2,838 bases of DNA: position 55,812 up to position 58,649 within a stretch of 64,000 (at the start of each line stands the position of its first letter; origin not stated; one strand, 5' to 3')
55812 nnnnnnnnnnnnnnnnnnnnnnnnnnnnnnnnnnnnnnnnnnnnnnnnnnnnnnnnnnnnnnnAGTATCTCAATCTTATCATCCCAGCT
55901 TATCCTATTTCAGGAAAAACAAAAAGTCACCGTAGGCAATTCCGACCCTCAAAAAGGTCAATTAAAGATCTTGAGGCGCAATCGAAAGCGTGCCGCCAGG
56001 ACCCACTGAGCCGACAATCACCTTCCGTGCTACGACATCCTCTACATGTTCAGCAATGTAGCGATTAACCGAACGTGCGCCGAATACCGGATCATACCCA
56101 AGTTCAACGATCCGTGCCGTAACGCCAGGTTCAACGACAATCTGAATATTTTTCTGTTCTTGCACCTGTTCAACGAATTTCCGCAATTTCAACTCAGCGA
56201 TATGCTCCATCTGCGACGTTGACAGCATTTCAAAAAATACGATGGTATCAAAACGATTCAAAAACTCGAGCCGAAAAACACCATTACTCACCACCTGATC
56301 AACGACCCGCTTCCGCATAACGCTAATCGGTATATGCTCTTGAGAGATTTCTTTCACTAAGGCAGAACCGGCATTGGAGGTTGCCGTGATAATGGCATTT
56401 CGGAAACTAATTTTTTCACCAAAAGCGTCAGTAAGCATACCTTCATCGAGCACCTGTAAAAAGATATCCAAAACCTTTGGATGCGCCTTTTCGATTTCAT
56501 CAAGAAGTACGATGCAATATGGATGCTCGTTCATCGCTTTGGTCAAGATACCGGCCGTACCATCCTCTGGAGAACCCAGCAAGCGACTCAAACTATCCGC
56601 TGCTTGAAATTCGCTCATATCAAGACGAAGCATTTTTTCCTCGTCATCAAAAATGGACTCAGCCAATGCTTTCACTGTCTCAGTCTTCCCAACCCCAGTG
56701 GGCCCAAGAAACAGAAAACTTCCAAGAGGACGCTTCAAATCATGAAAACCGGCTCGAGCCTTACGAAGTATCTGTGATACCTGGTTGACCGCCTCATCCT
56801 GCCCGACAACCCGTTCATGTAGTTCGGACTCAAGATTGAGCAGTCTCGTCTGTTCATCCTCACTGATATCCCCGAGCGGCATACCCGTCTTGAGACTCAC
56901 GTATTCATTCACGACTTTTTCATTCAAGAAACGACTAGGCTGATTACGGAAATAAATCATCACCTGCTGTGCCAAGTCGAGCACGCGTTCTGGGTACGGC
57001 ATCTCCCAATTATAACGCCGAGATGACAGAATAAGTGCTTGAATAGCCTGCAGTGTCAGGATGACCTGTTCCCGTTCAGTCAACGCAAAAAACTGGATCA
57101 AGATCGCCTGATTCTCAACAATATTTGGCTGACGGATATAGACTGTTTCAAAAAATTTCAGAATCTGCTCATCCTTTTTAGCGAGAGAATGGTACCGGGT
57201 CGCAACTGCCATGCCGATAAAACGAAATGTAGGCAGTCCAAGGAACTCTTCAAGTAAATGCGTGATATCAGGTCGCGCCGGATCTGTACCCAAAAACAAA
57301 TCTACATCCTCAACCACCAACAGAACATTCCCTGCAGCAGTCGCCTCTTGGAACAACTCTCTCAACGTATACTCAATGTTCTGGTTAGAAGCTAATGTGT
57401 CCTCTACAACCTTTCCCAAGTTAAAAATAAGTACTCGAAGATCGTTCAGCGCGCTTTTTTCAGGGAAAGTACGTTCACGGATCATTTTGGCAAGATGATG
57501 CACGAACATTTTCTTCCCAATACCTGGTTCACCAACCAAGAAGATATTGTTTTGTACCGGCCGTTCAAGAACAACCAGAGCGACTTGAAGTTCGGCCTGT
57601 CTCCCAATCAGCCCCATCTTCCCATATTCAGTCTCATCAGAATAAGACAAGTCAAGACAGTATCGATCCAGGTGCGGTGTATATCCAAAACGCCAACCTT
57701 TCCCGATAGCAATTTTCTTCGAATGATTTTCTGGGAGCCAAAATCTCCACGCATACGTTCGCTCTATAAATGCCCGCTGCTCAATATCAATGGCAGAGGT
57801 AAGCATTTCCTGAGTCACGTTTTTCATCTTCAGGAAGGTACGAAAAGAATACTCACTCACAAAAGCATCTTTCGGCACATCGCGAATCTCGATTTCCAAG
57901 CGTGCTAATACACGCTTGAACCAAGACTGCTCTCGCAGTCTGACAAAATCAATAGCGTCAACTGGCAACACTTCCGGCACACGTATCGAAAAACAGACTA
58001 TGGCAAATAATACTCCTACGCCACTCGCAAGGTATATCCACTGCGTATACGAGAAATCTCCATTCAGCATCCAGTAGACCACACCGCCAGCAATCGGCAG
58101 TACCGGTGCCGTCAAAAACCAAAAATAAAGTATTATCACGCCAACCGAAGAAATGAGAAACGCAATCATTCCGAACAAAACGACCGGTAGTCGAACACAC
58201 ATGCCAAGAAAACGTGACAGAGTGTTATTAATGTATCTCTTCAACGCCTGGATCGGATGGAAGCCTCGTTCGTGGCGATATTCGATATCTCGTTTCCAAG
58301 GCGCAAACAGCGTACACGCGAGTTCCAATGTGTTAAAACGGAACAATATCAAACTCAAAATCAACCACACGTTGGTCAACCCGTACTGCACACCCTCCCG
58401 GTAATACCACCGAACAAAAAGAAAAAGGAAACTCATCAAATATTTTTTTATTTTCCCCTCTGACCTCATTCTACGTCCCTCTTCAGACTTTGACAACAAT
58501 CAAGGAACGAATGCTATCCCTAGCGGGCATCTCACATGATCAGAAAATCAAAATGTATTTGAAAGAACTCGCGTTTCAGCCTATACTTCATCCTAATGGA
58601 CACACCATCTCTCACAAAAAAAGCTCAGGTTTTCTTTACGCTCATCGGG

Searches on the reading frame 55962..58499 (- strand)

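Call 6: search_protein_families(library=ncbifam, proteins=[window:55962-58499:-])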
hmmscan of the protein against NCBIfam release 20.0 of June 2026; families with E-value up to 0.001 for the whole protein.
window:55962-58499:- (845 aa): 16 families
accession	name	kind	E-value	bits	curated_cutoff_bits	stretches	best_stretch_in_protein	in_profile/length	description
TIGR03346.1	chaperone_ClpB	equivalog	7.6e-120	401.7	1232.1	2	527-841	530-844/853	ATP-dependent chaperone ClpB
TIGR02639.1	ClpA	equivalog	3.6e-108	362.7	993.15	1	274-840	165-732/734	ATP-dependent Clp protease ATP-binding subunit ClpA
NF008118.0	PRK10865.1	equivalog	2e-105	353.5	1417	2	528-840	534-846/857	ATP-dependent chaperone ClpB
TIGR03345.1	VI_ClpV1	equivalog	1e-94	318.5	884.95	2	525-828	529-836/852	type VI secretion system ATPase TssH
NF033606.1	heat_AAA_ClpK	exception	7.4e-90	302.1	1900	2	528-836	579-892/949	heat shock survival AAA family ATPase ClpK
NF033607.0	disagg_AAA_ClpG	exception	1.1e-88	298.2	1900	2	530-839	560-873/932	AAA family protein disaggregase ClpG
NF008263.0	PRK11034.1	equivalog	5.2e-76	256.1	1350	1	296-841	187-734/758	ATP-dependent Clp protease ATP-binding subunit ClpA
NF003229.0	PRK04195.1-5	equivalog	4.3e-08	32.3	280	1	563-673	18-116/413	replication factor C large subunit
TIGR02928.1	TIGR02928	subfamily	3.5e-07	29.4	181.3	0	559-621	12-69/366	orc1/cdc6 family replication initiation protein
NF009067.0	PRK12402.1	equivalog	4.4e-06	25.9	317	1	559-638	12-79/340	replication factor C small subunit 2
NF005304.0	PRK06835.1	equivalog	7.1e-06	25.3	215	0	569-630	160-221/330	ATP-binding protein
NF003745.1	PRK05342.1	equivalog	9.5e-06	24.7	359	0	555-615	64-132/418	ATP-dependent Clp protease ATP-binding subunit ClpX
NF001679.0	PRK00440.1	equivalog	1.5e-05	24.2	303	1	589-670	36-113/322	replication factor C small subunit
TIGR00764.1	lon_rel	equivalog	5.6e-05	21.9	516.6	0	316-345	37-66/608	ATP-dependent protease LonB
NF003233.0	PRK04195.2-3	equivalog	0.00031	19.7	471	0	562-673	13-109/504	replication factor C large subunit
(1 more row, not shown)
